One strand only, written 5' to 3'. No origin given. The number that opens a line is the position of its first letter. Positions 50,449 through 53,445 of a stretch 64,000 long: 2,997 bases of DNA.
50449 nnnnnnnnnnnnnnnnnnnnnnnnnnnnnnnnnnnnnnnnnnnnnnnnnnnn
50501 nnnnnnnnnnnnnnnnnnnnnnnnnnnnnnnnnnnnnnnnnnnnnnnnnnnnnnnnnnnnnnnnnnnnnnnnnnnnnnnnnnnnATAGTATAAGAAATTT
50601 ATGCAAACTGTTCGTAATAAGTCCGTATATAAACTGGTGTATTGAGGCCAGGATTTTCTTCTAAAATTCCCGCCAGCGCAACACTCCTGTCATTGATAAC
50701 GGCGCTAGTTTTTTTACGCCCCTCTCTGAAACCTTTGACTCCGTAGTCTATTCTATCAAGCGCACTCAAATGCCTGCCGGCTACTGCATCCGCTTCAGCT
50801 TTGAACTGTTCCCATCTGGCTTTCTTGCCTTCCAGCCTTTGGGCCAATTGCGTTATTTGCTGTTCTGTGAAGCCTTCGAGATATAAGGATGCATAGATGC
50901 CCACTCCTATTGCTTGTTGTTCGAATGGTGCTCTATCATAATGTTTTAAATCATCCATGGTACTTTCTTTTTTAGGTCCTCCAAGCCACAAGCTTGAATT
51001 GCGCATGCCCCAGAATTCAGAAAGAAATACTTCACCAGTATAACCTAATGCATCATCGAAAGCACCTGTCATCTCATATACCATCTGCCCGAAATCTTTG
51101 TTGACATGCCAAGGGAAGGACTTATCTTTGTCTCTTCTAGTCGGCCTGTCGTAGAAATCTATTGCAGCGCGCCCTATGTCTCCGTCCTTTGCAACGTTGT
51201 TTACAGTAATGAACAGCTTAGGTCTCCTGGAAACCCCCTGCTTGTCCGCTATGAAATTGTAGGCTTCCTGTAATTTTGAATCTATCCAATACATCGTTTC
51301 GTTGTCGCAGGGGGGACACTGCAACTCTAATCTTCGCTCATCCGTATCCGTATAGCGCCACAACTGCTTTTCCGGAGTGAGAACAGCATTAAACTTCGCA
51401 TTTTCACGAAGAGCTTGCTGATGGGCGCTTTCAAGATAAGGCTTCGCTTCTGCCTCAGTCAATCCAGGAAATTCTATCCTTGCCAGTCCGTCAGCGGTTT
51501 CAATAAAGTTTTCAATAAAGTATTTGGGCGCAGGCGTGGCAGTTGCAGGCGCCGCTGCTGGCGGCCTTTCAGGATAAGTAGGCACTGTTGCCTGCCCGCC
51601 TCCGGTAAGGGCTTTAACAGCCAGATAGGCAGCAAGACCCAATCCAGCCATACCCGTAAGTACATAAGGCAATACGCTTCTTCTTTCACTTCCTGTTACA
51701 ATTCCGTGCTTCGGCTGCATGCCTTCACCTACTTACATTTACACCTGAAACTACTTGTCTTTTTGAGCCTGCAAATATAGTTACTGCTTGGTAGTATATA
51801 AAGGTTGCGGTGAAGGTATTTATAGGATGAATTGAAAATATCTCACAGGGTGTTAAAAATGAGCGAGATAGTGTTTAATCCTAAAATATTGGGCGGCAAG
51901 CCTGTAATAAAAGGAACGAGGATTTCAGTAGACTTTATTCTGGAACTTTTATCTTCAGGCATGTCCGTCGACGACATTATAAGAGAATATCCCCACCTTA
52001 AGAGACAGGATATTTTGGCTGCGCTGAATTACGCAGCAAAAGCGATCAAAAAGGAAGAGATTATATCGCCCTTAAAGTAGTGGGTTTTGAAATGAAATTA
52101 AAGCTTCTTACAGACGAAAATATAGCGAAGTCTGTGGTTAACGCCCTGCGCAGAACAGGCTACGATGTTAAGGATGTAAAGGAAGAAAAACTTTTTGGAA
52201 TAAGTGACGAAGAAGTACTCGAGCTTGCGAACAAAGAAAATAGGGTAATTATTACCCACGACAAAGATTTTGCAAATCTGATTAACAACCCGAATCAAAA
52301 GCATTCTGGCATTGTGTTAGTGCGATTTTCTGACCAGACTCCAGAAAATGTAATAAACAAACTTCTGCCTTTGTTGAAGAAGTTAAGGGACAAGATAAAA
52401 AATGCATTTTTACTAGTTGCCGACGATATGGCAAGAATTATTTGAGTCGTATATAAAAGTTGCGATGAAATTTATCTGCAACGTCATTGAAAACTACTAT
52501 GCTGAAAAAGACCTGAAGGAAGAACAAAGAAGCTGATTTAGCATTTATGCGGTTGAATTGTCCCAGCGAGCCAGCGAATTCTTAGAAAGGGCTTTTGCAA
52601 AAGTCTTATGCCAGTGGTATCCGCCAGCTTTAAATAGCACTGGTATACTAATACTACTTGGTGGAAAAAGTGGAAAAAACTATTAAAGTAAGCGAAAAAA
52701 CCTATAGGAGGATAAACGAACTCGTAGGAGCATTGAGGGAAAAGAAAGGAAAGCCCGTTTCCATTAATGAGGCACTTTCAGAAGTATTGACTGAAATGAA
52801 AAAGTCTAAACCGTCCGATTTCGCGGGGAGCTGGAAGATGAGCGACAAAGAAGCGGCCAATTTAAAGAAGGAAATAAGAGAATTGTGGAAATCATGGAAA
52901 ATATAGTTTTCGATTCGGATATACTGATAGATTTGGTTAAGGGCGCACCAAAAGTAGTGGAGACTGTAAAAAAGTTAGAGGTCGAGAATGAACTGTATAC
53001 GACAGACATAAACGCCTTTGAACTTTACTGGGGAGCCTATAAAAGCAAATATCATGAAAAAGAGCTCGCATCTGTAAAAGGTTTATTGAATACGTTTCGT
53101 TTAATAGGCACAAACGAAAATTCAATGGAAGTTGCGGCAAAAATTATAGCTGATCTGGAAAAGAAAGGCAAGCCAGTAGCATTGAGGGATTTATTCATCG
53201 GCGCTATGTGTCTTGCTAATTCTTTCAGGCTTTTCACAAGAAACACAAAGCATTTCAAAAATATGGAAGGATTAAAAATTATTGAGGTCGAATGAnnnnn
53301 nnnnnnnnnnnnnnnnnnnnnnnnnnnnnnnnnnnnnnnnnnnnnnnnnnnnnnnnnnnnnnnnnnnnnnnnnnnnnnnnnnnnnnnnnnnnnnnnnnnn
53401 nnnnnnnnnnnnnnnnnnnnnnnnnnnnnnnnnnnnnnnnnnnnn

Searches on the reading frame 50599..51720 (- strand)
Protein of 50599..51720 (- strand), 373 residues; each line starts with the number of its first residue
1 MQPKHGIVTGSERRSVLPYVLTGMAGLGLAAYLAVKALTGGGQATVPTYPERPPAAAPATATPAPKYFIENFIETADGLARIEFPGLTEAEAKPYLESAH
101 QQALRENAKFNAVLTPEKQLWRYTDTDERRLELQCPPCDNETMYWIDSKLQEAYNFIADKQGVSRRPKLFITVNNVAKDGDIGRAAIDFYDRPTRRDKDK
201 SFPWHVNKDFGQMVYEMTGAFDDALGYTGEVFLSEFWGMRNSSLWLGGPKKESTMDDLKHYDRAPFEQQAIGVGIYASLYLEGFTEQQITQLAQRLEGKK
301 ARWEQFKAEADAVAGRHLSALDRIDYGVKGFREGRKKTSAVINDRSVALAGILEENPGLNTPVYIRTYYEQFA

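Call 42: search_protein_families(library=pfam, proteins=[window:50599-51720:-], max_evalue=0.0001)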
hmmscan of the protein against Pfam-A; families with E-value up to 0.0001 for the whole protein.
window:50599-51720:- (373 aa): 0 families

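Call 90: search_protein_families(library=pfam, proteins=[window:50599-51720:-], max_evalue=1)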
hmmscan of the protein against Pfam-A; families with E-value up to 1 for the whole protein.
window:50599-51720:- (373 aa): 2 families
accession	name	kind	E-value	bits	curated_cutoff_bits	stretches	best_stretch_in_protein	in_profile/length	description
PF00058.23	Ldl_recept_b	-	0.00064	20.6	21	1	142-169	2-28/42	Low-density lipoprotein receptor repeat class B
PF09019.17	EcoRII-C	-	0.13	12.8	25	1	283-322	84-122/165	EcoRII C terminal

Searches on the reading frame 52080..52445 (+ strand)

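Call 42: search_protein_families(library=pfam, proteins=[window:52080-52445:+], max_evalue=0.0001)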
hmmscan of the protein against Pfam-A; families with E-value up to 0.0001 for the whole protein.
window:52080-52445:+ (121 aa): 3 families
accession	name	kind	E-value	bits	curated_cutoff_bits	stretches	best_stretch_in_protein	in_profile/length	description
PF18480.7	DUF5615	-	8.1e-27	93.7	23.8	1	8-114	2-108/110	Domain of unknown function (DUF5615)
PF18478.7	PIN_10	-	2.5e-07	31.1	26.2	1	8-67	2-65/84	PIN like domain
PF01927.22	Mut7-C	-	1.4e-06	28.9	23.3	1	8-94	2-75/146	Mut7-C RNAse domain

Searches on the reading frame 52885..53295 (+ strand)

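Call 42: search_protein_families(library=pfam, proteins=[window:52885-53295:+], max_evalue=0.0001)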
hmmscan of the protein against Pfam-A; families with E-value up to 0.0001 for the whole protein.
window:52885-53295:+ (136 aa): 1 family
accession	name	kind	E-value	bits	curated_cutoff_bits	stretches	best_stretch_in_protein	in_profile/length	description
PF01850.27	PIN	-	2.7e-13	51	23.6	1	7-128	1-118/120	PIN domain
